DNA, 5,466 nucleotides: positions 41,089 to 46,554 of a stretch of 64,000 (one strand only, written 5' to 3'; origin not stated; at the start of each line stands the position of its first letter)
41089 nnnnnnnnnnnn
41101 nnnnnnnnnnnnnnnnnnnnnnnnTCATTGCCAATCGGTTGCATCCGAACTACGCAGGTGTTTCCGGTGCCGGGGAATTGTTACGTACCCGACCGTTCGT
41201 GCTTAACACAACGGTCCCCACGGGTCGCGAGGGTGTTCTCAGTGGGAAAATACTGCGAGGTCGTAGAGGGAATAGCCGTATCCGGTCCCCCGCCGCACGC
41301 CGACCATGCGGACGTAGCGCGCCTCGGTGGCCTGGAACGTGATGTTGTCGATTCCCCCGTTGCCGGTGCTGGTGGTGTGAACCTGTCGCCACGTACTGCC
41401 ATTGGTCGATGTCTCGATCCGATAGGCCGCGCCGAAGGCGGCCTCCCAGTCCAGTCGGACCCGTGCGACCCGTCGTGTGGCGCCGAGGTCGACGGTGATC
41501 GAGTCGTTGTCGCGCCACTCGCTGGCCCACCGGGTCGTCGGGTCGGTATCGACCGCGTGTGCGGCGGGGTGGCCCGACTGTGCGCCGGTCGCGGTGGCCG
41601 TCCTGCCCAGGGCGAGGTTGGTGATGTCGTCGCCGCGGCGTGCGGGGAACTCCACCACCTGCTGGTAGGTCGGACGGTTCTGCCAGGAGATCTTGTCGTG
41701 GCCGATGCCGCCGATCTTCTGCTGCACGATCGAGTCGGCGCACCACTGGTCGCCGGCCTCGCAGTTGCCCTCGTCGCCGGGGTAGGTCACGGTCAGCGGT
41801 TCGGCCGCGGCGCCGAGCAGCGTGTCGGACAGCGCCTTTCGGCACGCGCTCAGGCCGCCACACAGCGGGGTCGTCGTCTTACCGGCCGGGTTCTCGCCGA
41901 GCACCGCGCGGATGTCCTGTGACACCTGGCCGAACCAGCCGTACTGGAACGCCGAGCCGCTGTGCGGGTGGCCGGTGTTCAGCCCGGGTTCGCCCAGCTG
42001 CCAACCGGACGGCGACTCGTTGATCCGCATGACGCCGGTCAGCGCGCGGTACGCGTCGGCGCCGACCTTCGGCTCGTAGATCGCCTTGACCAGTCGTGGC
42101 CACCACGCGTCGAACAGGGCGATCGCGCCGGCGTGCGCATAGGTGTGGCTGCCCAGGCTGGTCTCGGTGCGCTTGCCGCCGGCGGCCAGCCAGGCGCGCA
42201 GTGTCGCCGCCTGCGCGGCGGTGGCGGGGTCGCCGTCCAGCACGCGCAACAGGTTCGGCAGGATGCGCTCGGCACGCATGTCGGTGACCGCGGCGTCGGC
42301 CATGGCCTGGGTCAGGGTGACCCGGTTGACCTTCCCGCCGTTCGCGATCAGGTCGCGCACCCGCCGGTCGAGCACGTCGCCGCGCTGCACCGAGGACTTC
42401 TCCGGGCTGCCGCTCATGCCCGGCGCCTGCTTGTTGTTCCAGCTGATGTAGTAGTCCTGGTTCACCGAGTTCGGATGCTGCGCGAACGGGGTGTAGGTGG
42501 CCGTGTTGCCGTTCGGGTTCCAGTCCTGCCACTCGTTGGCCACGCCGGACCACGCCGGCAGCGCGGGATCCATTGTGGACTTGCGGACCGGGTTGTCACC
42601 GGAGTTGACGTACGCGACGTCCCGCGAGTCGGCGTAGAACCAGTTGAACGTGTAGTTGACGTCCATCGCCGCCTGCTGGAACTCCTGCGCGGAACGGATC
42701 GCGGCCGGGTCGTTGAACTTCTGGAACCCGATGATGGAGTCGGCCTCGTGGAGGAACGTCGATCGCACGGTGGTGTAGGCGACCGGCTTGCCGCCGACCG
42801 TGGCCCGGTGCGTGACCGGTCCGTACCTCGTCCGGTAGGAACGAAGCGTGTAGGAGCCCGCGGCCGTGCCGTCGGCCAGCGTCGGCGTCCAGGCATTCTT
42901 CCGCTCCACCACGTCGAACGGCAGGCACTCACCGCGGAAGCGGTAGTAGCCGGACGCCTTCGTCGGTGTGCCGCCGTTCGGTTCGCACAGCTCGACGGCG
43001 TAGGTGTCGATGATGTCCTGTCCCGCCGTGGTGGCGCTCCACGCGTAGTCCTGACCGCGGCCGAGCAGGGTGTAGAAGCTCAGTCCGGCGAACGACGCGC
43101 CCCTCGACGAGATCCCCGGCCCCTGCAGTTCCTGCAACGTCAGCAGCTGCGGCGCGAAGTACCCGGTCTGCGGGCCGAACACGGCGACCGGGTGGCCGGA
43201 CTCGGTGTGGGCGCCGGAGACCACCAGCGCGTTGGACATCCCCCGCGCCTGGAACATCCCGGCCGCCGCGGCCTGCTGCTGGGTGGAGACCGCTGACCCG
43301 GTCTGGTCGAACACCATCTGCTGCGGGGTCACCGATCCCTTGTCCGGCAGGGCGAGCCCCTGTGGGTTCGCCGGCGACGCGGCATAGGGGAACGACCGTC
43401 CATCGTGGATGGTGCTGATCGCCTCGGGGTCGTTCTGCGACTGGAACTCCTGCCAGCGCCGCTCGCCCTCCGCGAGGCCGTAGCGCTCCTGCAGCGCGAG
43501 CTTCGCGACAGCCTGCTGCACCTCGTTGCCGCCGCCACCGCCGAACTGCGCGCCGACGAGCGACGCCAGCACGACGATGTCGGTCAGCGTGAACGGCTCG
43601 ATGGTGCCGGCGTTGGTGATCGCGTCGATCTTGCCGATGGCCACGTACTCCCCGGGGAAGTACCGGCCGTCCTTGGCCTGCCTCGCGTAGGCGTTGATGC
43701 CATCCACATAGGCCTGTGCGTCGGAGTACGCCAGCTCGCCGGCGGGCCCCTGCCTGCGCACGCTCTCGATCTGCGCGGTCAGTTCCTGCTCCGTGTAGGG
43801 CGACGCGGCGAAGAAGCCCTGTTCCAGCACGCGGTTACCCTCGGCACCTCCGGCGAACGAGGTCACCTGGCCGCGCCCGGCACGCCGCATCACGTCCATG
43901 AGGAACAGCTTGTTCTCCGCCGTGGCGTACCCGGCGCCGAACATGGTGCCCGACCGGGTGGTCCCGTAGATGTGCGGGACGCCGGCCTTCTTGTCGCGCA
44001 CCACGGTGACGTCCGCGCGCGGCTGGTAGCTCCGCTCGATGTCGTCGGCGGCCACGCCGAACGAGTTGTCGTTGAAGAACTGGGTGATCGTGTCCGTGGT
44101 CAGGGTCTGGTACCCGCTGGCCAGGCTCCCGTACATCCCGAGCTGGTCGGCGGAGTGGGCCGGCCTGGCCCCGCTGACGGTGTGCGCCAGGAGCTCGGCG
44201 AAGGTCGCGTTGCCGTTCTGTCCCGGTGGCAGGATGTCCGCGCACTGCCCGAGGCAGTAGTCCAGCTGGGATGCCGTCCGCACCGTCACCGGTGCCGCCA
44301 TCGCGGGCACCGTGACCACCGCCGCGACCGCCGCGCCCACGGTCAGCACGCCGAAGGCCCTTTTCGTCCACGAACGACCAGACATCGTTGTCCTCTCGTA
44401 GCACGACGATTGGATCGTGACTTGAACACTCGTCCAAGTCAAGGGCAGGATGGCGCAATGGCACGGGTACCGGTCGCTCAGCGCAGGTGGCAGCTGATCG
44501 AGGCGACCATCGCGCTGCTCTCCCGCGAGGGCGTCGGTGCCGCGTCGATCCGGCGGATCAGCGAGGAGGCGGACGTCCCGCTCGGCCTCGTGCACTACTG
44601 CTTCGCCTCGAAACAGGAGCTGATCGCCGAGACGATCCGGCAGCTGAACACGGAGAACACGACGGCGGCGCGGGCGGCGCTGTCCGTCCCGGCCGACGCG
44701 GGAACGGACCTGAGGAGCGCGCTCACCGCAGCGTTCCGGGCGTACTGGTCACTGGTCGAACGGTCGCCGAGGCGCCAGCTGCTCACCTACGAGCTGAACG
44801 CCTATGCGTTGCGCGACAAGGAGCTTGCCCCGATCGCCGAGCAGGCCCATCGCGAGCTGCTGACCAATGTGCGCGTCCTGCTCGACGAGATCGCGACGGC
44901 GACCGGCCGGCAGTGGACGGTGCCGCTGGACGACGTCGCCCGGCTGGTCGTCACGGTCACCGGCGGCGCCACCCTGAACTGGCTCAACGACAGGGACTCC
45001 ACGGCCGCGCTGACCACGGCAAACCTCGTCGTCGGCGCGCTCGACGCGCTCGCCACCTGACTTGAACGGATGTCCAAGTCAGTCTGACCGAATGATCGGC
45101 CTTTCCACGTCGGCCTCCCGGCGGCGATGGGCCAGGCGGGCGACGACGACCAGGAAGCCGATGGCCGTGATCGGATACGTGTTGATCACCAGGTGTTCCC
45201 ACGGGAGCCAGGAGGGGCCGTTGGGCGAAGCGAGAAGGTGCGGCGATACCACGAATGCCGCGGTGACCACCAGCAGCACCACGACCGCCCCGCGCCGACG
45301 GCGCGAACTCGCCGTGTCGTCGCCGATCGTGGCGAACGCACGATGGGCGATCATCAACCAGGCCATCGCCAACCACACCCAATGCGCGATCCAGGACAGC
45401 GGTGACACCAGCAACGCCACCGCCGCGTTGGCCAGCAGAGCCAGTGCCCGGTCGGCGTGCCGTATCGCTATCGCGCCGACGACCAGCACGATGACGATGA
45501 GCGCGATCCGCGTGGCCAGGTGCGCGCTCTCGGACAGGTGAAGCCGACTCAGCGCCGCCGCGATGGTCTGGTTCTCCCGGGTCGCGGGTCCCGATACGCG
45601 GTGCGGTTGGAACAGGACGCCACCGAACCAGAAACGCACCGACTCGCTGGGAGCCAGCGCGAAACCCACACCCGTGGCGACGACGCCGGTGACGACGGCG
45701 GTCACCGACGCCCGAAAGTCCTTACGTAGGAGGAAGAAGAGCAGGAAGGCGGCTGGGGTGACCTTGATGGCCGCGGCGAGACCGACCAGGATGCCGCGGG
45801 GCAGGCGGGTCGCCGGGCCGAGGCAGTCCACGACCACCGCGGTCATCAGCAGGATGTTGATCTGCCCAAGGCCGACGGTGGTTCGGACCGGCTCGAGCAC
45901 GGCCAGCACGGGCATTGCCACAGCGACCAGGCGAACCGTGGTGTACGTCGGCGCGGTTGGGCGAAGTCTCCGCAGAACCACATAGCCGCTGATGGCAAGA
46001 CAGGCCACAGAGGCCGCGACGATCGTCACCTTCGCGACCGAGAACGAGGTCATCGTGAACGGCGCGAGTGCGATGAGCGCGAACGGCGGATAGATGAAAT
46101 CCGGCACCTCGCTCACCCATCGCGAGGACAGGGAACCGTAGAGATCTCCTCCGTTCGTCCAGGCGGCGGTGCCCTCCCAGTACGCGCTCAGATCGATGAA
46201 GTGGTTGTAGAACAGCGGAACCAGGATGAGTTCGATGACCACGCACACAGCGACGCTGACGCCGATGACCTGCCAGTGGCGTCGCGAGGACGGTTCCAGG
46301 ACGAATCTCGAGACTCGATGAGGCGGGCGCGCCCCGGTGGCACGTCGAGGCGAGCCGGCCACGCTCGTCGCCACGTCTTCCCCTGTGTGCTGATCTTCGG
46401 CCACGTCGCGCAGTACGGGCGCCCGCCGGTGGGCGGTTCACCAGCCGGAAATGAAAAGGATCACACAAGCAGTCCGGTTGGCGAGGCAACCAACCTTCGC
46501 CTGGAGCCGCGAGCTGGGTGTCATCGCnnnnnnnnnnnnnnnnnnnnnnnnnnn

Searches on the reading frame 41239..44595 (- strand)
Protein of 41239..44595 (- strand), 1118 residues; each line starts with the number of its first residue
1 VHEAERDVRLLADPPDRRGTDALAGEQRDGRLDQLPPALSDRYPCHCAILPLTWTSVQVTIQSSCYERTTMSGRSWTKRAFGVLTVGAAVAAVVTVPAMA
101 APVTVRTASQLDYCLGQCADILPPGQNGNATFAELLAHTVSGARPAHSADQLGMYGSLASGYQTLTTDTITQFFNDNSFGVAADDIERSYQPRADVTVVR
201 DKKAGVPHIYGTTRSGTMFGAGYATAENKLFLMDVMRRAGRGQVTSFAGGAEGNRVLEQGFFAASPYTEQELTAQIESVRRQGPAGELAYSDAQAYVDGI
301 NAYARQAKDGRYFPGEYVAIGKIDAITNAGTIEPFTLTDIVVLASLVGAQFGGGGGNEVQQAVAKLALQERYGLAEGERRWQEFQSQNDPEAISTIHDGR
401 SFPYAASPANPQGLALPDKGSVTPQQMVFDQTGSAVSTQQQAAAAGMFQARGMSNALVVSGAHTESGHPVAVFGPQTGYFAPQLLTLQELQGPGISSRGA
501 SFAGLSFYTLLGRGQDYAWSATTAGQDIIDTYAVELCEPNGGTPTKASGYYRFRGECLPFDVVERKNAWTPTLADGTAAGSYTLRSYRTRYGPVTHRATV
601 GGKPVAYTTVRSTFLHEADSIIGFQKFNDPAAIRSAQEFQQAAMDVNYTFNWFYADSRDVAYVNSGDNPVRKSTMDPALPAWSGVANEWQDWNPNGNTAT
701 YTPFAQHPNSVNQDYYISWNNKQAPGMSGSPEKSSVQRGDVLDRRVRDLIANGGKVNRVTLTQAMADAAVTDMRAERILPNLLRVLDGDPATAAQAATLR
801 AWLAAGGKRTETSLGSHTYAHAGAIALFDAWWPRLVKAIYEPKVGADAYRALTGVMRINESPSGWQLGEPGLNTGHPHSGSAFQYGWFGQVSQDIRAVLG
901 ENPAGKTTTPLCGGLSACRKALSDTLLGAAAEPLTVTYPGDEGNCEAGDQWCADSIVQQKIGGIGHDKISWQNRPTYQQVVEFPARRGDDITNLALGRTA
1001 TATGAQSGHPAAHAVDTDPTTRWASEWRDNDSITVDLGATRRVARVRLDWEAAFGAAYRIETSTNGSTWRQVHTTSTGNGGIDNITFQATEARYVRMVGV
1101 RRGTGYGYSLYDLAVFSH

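Call 44: search_protein_families(library=pfam, proteins=[window:41239-44595:-], max_evalue=0.001)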
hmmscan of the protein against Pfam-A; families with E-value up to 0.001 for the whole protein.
window:41239-44595:- (1118 aa): 3 families
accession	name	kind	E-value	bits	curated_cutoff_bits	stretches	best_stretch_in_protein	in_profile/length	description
PF01804.23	Penicil_amidase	-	9.4e-107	359.1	21.3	1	195-859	1-529/675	Penicillin amidase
PF00754.31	F5_F8_type_C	-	9.3e-22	77.9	28.2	1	1000-1111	2-124/127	F5/8 type C domain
PF22633.2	F5_F8_type_C_2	-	1.9e-20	73.7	27.8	1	1013-1097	1-91/91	NedA-like, galactose-binding domain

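Call 47: search_protein_families(library=ncbifam, proteins=[window:41239-44595:-], max_evalue=0.00001)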
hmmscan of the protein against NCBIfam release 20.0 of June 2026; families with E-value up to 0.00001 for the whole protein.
window:41239-44595:- (1118 aa): 0 families

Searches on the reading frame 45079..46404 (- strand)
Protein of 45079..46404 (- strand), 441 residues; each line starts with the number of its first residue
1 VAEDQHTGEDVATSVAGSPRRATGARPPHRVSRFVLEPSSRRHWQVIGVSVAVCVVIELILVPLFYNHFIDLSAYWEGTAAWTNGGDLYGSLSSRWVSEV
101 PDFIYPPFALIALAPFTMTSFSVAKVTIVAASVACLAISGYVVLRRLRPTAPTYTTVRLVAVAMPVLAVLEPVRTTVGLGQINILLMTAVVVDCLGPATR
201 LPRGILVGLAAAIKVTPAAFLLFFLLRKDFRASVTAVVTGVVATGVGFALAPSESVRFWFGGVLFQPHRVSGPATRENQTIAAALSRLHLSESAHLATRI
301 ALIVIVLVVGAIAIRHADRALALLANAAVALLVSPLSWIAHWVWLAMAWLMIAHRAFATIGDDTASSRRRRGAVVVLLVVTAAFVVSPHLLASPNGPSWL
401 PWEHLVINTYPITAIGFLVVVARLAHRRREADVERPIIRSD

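Call 44: search_protein_families(library=pfam, proteins=[window:45079-46404:-], max_evalue=0.001)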
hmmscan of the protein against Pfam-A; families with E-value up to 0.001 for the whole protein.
window:45079-46404:- (441 aa): 1 family
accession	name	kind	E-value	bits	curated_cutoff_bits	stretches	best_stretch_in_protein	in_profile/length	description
PF09594.16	GT87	-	4.3e-50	171.1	25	1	103-335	1-237/237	Glycosyltransferase family 87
